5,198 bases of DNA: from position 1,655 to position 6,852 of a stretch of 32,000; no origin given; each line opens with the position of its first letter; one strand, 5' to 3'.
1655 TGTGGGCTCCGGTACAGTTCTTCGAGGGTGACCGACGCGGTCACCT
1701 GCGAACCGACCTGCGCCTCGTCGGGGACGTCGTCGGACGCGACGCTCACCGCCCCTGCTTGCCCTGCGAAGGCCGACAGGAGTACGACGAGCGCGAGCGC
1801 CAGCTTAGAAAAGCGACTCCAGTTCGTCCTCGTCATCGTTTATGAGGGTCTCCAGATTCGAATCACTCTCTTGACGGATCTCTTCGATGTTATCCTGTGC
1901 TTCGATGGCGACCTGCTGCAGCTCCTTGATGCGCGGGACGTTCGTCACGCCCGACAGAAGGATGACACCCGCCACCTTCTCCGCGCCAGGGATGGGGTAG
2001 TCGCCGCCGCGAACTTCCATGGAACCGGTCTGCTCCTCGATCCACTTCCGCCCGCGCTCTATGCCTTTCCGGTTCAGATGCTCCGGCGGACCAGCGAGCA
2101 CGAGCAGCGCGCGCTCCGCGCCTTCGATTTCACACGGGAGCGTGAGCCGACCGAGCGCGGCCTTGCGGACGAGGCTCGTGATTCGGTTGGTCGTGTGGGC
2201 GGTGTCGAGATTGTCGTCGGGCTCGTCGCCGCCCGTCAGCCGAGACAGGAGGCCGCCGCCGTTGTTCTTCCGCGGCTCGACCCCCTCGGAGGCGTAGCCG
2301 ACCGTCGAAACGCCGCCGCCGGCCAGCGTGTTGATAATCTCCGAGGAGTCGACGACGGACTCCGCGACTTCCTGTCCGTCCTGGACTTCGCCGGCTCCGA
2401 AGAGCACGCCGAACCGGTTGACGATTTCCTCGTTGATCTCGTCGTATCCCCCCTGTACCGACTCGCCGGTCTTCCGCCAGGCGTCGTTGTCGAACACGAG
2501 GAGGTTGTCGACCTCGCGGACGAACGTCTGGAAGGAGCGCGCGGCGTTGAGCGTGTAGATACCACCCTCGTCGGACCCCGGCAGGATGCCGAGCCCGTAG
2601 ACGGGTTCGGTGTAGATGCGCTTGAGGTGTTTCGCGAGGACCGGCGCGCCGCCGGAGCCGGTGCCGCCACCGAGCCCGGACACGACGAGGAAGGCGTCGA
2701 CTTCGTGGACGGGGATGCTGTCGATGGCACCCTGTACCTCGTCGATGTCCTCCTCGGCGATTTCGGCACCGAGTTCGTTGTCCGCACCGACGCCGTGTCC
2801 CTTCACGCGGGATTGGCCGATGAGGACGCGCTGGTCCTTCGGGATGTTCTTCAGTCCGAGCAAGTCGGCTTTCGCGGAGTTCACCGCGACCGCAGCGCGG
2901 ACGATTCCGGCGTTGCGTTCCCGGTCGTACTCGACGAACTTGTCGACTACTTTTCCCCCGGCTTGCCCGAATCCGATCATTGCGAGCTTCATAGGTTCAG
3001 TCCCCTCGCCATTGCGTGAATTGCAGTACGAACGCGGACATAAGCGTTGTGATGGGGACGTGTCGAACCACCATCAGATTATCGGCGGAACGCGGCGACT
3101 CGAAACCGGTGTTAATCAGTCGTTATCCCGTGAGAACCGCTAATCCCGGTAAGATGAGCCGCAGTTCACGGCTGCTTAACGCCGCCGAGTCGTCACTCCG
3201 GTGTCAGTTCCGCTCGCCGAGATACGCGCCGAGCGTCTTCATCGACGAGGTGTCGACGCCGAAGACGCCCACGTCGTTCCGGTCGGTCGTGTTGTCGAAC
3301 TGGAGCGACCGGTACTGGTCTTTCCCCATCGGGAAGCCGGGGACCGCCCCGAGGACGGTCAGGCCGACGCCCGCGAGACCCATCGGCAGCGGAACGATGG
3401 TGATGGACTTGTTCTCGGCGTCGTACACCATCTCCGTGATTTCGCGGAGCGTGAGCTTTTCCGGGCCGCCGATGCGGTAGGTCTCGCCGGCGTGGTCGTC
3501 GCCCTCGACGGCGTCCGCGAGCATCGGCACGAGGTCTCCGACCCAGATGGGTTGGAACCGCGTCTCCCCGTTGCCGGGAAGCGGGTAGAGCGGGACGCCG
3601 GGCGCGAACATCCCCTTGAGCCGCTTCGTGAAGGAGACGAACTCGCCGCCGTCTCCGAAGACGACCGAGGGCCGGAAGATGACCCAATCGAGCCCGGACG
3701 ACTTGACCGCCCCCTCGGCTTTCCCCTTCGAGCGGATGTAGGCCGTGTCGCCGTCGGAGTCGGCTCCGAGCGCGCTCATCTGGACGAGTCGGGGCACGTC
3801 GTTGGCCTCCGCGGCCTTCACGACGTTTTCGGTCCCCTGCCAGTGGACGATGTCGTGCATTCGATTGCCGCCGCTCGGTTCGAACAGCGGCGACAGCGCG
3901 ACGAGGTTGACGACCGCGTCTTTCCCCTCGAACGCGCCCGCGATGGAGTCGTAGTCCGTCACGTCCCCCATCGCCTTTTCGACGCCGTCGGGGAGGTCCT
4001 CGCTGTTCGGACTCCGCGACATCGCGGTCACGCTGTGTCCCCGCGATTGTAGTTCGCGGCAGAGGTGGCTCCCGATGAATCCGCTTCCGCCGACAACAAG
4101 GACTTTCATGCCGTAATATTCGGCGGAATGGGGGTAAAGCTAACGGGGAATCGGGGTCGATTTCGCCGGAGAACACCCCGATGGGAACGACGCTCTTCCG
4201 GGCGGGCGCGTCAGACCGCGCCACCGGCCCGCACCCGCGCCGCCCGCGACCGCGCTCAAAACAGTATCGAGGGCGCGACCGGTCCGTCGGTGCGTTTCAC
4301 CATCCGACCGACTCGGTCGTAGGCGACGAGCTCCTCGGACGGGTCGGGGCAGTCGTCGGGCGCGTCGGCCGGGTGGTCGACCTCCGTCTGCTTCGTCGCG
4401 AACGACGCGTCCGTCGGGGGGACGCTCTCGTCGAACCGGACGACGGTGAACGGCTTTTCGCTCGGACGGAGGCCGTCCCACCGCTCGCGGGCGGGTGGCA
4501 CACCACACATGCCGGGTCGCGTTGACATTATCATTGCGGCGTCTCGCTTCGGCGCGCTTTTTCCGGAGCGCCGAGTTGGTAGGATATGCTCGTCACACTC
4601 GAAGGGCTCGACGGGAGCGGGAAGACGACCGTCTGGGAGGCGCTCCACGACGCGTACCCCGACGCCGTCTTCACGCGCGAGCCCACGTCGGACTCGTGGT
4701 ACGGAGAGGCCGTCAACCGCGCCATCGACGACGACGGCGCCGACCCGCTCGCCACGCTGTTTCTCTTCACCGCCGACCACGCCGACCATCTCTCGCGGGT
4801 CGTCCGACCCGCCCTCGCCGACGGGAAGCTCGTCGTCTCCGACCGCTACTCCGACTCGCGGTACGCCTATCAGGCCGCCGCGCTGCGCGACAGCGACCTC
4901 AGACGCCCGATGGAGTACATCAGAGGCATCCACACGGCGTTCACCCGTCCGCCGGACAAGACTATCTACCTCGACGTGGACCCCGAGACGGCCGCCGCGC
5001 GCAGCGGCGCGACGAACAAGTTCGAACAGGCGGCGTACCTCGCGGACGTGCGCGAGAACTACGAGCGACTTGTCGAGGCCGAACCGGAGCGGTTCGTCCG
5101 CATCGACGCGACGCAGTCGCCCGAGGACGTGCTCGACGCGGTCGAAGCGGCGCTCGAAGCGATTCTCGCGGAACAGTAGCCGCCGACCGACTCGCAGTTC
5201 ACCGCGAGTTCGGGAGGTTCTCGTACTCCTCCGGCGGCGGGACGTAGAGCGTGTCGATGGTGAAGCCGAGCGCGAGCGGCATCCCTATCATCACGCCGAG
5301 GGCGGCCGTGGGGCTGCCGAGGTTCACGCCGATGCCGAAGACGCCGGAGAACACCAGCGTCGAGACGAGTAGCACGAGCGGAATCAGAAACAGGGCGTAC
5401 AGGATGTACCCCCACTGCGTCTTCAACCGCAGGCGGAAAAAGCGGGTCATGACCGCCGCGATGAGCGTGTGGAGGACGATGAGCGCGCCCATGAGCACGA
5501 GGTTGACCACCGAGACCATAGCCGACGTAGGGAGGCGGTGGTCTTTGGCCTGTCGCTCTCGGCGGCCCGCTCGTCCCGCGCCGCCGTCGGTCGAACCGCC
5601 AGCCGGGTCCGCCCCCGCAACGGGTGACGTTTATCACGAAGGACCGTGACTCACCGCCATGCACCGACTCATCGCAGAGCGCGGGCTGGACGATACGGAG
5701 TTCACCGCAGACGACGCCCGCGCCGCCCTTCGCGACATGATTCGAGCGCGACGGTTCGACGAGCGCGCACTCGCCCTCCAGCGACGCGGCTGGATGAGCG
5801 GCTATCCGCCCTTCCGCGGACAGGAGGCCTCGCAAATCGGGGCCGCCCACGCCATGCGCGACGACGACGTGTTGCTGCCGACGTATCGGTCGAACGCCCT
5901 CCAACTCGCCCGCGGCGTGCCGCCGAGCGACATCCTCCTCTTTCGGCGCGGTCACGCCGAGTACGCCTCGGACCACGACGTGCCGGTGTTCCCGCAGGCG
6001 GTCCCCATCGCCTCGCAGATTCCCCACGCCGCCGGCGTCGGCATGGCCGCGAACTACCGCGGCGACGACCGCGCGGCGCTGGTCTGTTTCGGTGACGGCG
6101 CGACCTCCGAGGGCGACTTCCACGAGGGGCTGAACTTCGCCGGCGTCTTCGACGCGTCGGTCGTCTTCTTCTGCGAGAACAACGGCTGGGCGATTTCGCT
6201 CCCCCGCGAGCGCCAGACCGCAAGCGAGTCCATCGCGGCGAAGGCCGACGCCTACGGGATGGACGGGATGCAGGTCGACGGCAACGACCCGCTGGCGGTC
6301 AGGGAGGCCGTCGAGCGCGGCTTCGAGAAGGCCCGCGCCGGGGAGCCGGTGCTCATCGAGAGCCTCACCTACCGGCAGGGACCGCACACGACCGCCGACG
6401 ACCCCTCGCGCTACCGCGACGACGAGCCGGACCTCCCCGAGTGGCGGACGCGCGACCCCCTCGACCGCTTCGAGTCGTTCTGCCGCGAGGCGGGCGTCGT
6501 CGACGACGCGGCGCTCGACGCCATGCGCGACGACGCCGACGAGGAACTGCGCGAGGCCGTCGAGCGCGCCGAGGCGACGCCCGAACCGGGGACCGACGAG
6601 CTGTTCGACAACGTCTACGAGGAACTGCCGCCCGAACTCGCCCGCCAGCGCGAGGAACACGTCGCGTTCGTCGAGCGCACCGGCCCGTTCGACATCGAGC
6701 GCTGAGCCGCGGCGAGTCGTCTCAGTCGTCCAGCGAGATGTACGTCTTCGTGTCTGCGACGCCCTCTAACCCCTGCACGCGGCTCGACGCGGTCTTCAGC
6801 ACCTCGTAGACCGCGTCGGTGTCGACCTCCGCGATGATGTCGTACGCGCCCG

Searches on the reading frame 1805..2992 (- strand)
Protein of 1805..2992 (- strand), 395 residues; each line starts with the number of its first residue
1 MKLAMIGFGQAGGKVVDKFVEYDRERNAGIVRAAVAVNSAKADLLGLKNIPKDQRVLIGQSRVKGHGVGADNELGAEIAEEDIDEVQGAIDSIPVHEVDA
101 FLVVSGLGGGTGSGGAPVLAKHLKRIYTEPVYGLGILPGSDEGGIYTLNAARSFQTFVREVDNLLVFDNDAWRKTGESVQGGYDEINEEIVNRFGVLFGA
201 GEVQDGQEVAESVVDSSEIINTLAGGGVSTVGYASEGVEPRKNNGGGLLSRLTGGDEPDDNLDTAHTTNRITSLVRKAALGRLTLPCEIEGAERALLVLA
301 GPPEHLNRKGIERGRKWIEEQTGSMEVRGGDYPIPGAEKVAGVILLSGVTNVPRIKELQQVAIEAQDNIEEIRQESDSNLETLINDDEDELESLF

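Call 63: search_protein_families(library=pfam, proteins=[window:1805-2992:-], max_evalue=0.0001)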
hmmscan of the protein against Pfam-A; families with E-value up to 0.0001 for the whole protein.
window:1805-2992:- (395 aa): 2 families
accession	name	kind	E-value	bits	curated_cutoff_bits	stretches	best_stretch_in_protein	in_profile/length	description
PF21011.2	CetZ_C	-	6.4e-82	273.8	21.6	1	176-364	1-180/180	Tubulin-like CetZ, C-terminal domain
PF00091.31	Tubulin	-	4.5e-31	109.1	33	1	3-174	2-187/190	Tubulin/FtsZ family, GTPase domain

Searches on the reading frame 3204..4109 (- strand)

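Call 63: search_protein_families(library=pfam, proteins=[window:3204-4109:-], max_evalue=0.0001)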
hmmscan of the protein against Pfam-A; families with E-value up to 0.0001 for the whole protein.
window:3204-4109:- (301 aa): 8 families
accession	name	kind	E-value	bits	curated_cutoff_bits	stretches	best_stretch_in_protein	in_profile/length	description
PF13460.12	NAD_binding_10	-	9.3e-28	97.8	27.2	1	7-150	1-146/184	NAD(P)H-binding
PF01370.27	Epimerase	-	1.2e-20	74.4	20.9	1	3-214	1-240/240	NAD dependent epimerase/dehydratase family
PF01073.25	3Beta_HSD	-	3.3e-14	53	22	1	4-116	1-119/280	3-beta hydroxysteroid dehydrogenase/isomerase family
PF04321.23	RmlD_sub_bind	-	2.3e-13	50.3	27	1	1-112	1-100/287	RmlD substrate binding domain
PF05368.20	NmrA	-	2e-09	37.9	27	1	2-238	4-240/298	NmrA-like family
PF16363.11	GDP_Man_Dehyd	-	9e-07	29.1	27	1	4-75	1-88/332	GDP-mannose 4,6 dehydratase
PF02719.21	Polysacc_synt_2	-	3.8e-05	23.4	20.2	0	3-113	1-128/293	Polysaccharide biosynthesis protein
PF07993.18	NAD_binding_4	-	6.2e-05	22.7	20.1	0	109-153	162-210/258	Male sterility protein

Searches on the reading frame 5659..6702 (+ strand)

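Call 63: search_protein_families(library=pfam, proteins=[window:5659-6702:+], max_evalue=0.0001)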
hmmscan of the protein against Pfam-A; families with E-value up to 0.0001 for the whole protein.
window:5659-6702:+ (348 aa): 1 family
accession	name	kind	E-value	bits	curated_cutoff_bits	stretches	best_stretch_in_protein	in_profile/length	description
PF00676.26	E1_dh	-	2.8e-75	253.5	22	1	27-310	4-297/300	Dehydrogenase E1 component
